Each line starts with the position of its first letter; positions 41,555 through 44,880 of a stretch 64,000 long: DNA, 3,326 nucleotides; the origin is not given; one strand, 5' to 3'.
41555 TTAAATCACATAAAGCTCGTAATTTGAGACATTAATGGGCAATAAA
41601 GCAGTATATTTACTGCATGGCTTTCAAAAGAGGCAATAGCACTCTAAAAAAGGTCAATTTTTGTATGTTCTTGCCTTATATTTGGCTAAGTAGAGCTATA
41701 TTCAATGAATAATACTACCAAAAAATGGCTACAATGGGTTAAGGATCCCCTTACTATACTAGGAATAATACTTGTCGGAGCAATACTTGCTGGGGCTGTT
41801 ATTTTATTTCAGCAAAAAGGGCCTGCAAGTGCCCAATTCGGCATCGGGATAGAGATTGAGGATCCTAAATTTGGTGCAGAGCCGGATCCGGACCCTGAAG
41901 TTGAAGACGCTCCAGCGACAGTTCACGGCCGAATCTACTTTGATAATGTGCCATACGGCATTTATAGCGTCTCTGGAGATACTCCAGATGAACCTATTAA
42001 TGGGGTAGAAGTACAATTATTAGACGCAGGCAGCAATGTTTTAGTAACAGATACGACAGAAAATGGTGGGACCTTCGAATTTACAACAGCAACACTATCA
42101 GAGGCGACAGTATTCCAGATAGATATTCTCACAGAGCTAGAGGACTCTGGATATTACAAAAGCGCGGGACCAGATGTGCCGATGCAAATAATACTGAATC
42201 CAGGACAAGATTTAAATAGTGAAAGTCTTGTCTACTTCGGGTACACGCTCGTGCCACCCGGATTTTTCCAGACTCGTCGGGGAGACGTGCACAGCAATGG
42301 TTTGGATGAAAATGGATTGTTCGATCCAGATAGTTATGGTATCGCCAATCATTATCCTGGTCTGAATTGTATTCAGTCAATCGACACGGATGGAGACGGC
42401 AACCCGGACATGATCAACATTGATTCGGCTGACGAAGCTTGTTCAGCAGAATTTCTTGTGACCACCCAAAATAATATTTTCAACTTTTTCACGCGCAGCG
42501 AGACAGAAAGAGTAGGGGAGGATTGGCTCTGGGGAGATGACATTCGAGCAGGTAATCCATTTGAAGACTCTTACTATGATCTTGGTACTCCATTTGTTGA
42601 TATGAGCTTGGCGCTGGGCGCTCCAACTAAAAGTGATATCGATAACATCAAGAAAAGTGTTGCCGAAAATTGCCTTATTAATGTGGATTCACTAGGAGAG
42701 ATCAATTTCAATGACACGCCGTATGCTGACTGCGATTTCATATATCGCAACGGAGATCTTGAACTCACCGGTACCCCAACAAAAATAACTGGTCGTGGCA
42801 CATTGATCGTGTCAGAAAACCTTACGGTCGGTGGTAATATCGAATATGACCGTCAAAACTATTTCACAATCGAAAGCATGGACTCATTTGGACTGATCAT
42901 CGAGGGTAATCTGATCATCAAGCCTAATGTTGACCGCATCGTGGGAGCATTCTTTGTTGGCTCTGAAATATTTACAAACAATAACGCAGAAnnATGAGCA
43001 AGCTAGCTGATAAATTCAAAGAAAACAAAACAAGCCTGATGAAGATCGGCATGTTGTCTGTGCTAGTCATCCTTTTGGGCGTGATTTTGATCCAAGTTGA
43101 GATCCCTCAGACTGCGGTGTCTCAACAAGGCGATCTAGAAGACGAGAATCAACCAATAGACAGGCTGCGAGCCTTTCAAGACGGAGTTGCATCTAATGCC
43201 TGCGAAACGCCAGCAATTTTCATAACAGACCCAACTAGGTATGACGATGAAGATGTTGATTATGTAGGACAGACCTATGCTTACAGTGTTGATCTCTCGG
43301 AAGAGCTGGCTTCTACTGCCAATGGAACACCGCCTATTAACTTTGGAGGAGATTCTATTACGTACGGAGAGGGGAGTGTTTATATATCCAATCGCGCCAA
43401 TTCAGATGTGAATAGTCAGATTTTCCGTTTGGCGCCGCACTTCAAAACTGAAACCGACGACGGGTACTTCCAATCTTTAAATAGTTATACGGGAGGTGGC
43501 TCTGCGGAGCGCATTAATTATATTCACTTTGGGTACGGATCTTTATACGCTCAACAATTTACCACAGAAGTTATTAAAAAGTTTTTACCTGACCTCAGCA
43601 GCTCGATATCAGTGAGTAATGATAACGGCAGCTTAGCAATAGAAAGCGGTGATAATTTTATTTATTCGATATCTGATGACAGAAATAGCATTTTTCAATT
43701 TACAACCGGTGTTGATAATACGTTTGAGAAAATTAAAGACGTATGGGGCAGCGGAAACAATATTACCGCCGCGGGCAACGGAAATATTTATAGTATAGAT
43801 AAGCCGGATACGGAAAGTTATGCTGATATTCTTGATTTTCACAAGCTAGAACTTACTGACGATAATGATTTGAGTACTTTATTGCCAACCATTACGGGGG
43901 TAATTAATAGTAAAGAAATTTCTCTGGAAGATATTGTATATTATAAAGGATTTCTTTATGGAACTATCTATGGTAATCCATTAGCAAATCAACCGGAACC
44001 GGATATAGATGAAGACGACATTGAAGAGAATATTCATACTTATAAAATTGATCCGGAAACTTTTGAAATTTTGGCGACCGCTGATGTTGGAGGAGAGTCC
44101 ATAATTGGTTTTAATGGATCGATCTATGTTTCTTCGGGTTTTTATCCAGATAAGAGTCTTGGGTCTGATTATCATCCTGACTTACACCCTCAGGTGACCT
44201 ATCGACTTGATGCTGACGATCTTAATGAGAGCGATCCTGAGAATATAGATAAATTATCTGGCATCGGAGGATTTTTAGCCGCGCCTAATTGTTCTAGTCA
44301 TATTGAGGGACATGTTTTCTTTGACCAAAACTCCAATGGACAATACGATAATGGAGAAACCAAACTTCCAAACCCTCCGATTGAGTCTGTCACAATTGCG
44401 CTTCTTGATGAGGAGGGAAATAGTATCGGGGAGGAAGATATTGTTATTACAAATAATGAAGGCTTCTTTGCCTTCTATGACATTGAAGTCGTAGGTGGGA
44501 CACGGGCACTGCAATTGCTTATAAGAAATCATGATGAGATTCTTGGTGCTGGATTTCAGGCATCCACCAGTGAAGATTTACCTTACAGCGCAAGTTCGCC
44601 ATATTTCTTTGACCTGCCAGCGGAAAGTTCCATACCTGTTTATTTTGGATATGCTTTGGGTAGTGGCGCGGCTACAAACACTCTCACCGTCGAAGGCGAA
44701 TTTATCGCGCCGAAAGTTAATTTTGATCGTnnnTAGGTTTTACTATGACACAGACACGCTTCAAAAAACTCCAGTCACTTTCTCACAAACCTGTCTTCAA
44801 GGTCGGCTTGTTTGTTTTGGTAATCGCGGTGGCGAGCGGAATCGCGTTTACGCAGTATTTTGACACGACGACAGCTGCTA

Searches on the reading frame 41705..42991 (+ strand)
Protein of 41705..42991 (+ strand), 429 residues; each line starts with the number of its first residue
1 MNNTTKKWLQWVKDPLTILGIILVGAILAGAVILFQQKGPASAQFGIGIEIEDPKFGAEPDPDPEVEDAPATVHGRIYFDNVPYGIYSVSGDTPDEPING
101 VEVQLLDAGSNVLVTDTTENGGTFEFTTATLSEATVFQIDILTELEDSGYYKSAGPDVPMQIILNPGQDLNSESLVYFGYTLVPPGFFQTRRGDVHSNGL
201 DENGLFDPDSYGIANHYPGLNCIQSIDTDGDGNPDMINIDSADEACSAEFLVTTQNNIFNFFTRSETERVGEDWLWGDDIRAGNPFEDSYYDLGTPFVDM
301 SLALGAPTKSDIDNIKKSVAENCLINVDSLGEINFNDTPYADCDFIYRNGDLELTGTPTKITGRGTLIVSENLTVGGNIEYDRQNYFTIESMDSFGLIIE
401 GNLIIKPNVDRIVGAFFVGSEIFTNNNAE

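Call 83: search_protein_families(library=pfam, proteins=[window:41705-42991:+], max_evalue=0.001)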
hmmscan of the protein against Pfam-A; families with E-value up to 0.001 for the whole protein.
window:41705-42991:+ (429 aa): 1 family
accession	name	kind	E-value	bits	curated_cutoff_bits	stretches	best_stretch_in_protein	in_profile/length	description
PF17210.9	SdrD_B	-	0.00081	20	29.7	1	92-130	18-56/112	SdrD B-like domain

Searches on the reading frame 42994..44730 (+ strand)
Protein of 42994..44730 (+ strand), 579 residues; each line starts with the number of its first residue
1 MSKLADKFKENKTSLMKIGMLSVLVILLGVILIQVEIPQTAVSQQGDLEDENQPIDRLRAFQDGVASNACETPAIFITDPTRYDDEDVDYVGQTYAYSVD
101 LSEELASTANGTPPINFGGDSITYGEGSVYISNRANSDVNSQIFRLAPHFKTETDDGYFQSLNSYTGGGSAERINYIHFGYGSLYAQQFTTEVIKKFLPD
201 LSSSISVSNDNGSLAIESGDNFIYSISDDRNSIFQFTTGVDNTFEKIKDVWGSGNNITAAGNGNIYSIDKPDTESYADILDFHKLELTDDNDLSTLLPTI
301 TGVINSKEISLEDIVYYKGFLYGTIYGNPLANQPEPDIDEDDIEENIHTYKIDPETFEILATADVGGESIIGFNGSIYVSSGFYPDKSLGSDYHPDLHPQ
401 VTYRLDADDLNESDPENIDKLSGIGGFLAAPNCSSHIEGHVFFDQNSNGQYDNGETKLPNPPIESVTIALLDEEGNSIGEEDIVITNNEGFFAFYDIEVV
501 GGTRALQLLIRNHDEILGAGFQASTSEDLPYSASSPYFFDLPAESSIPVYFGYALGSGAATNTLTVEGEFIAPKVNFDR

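Call 84: search_protein_families(library=pfam, proteins=[window:42994-44730:+], max_evalue=0.001)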
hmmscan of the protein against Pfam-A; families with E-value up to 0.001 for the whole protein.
window:42994-44730:+ (579 aa): 1 family
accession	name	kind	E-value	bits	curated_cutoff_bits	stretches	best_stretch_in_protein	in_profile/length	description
PF17210.9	SdrD_B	-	0.0002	22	29.7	1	439-497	5-55/112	SdrD B-like domain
